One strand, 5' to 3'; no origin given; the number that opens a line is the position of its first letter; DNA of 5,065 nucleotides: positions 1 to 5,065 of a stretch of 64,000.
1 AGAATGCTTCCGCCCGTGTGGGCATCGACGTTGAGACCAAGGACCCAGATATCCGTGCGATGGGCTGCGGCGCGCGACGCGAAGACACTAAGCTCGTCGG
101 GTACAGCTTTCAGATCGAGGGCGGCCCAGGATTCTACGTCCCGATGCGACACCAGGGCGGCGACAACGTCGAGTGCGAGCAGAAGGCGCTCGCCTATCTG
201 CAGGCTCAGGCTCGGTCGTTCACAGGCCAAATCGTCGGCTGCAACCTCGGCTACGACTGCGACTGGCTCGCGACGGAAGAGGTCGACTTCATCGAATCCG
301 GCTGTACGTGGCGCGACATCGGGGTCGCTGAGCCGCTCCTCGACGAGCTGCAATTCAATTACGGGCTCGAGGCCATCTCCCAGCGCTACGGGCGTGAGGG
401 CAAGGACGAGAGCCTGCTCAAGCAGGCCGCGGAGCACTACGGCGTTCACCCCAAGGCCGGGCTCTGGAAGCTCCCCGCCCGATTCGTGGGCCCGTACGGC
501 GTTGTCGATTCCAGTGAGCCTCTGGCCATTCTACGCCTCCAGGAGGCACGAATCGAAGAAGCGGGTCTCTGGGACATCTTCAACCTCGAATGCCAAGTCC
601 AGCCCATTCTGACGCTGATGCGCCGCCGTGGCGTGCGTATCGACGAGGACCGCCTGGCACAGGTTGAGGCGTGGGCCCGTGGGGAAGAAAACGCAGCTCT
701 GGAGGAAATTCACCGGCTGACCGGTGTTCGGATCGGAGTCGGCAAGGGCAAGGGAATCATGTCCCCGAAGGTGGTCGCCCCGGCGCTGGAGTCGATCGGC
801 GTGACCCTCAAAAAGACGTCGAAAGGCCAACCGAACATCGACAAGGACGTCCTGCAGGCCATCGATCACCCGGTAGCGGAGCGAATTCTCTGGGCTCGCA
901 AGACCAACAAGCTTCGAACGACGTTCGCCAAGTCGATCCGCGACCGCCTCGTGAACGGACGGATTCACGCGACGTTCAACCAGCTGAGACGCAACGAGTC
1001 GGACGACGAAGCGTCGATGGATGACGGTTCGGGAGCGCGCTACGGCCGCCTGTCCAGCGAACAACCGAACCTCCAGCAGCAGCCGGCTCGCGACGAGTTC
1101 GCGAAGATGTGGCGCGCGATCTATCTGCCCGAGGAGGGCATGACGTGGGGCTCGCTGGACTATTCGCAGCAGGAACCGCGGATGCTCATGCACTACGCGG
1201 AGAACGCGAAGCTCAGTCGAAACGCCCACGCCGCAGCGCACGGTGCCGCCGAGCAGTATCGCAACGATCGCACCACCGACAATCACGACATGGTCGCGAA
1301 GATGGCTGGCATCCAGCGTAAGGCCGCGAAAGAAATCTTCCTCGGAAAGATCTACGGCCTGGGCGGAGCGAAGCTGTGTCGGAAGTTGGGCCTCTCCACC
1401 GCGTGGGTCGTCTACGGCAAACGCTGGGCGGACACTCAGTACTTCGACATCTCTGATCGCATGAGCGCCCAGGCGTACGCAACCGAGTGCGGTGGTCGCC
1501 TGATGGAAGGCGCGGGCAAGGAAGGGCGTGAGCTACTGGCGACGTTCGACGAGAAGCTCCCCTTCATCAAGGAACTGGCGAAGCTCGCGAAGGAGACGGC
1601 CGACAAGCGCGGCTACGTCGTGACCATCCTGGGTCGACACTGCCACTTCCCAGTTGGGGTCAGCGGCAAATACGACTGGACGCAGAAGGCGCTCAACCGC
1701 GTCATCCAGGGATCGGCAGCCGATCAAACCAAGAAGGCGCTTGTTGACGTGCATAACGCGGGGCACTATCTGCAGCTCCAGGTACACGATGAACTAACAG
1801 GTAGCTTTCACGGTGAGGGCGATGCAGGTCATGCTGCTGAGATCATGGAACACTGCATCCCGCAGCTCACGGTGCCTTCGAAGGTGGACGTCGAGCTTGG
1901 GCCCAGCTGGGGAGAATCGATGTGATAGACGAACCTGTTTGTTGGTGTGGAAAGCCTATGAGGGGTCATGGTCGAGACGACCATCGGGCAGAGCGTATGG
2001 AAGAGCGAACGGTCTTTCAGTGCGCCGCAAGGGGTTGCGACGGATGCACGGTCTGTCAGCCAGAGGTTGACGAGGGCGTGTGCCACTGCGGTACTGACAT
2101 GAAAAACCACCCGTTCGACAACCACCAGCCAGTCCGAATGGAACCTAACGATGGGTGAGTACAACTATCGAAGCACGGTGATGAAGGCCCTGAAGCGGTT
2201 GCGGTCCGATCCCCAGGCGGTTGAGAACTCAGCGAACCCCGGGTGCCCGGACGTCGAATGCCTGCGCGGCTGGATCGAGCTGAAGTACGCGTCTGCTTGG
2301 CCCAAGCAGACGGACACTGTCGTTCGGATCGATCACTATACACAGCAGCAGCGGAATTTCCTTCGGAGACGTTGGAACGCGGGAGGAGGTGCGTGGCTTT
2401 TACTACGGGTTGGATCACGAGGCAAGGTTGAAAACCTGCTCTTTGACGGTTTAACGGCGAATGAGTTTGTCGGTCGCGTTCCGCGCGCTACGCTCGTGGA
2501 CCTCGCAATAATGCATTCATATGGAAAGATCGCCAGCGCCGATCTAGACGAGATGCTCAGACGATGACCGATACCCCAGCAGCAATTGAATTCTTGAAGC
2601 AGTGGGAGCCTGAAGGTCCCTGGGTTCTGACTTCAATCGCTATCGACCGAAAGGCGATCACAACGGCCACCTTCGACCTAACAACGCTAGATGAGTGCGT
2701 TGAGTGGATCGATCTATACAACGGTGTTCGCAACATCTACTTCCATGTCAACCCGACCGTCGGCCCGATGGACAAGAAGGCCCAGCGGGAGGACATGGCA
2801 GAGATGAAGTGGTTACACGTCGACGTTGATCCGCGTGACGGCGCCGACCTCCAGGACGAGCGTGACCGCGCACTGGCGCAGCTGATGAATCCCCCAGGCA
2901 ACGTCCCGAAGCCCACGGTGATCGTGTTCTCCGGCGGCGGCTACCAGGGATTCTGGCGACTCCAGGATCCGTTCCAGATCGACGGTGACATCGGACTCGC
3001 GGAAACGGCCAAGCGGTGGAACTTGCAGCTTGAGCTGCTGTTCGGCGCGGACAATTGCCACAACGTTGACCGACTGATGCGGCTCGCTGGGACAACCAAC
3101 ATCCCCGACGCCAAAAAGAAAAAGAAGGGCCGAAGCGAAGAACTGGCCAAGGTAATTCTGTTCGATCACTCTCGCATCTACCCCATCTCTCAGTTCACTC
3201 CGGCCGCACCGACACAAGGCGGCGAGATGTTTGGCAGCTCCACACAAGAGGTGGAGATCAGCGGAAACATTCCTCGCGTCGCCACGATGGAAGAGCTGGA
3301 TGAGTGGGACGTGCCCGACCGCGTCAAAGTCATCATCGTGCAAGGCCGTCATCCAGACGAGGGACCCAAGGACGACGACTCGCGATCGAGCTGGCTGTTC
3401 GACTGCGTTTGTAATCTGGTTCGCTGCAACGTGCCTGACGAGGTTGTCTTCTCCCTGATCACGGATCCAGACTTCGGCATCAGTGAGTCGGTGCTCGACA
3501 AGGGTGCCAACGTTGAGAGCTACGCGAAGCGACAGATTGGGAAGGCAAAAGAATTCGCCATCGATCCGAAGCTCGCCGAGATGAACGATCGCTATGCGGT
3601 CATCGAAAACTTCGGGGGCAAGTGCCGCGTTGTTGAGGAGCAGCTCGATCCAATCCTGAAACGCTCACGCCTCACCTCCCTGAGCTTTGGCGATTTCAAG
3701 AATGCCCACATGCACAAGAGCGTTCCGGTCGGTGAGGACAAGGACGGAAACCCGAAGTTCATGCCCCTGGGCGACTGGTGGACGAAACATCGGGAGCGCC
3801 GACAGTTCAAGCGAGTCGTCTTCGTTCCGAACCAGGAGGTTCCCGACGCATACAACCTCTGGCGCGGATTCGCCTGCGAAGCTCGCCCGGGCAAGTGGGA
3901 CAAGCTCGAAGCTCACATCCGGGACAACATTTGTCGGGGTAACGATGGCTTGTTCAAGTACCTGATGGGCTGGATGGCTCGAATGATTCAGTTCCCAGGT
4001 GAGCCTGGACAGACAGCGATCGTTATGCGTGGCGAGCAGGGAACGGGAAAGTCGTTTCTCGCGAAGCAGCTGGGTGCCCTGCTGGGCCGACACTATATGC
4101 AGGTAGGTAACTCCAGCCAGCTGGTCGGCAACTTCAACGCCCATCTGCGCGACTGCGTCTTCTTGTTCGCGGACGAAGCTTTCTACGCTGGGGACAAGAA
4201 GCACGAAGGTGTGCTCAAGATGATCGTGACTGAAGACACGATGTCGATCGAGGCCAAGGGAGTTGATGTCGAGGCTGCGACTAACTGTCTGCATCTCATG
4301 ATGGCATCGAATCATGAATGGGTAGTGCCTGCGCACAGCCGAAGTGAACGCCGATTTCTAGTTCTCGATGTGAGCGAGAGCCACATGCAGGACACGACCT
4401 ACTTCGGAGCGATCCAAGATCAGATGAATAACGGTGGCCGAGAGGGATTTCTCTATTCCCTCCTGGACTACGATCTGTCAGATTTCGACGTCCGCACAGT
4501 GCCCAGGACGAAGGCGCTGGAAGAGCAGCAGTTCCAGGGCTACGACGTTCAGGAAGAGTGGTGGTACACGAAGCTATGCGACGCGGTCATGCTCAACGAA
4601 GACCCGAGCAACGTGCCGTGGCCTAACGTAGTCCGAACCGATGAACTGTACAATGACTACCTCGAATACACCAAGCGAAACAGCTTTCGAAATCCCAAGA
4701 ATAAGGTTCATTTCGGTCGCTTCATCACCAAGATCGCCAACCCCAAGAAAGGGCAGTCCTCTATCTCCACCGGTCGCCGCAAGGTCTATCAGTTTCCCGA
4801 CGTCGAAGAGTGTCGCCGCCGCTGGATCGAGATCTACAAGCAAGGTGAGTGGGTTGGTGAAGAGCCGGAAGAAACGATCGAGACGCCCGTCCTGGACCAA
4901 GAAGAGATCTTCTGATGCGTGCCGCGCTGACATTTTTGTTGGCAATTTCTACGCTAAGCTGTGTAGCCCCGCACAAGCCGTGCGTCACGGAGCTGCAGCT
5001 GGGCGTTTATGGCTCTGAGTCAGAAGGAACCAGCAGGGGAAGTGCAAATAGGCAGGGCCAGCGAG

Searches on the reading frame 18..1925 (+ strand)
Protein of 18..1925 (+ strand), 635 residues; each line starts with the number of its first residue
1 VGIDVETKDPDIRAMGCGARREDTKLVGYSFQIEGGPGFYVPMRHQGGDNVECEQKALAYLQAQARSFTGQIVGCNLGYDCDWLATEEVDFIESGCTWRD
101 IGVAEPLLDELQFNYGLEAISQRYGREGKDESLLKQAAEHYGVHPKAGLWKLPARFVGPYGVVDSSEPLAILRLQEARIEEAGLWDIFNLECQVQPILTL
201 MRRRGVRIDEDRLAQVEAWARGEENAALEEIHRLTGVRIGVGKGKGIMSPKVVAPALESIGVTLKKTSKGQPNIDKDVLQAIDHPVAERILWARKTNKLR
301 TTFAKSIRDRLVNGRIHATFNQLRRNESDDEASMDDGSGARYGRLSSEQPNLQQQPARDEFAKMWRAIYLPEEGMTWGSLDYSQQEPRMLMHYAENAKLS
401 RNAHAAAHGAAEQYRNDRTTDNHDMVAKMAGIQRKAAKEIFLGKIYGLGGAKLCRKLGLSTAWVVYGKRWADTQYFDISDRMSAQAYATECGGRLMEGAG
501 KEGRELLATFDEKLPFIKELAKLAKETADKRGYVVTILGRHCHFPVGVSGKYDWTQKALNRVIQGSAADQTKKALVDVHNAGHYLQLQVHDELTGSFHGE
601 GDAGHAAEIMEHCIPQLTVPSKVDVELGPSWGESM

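Call 10: search_protein_families(library=pfam, proteins=[window:18-1925:+], max_evalue=0.01)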
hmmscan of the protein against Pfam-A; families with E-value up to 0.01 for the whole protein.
window:18-1925:+ (635 aa): 1 family
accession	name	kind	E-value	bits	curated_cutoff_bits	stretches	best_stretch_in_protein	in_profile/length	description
PF00476.26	DNA_pol_A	-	1.5e-50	172.7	34.3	2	245-461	30-234/381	DNA polymerase family A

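Call 11: search_protein_families(library=phrogs, proteins=[window:18-1925:+], max_evalue=0.001)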
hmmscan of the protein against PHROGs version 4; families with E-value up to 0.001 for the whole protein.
window:18-1925:+ (635 aa): 5 families
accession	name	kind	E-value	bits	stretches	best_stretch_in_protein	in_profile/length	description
phrog_17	-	DNA, RNA and nucleotide metabolism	2.9e-96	324.8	1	1-634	673-1233/1445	DNA polymerase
phrog_12241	-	DNA, RNA and nucleotide metabolism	2.6e-14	54.1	2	26-233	146-360/502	DNA polymerase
phrog_15971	-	DNA, RNA and nucleotide metabolism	3.3e-14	53.8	1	252-581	55-311/376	DNA polymerase I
phrog_5995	-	DNA, RNA and nucleotide metabolism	3e-11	44.3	1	501-635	22-179/236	DNA polymerase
phrog_10285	-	DNA, RNA and nucleotide metabolism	4.1e-11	43.5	2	348-398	28-78/321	DNA polymerase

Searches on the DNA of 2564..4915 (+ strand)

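Call 17: search_rna_families(sources=[L001, L002, L003, L004], threshold=evalue, max_evalue=1, show_alignments=0)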
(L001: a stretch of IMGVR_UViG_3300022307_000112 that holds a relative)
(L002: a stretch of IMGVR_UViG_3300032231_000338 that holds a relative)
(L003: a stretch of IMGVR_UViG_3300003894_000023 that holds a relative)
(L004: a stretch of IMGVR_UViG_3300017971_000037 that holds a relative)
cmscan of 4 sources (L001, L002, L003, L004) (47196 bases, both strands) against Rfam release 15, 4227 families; matches with E-value up to 1: 1.
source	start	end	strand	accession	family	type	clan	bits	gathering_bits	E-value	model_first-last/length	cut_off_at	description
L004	8994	9073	+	RF00005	tRNA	Gene; tRNA;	CL00001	47.9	29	2.7e-07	1-71/71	no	tRNA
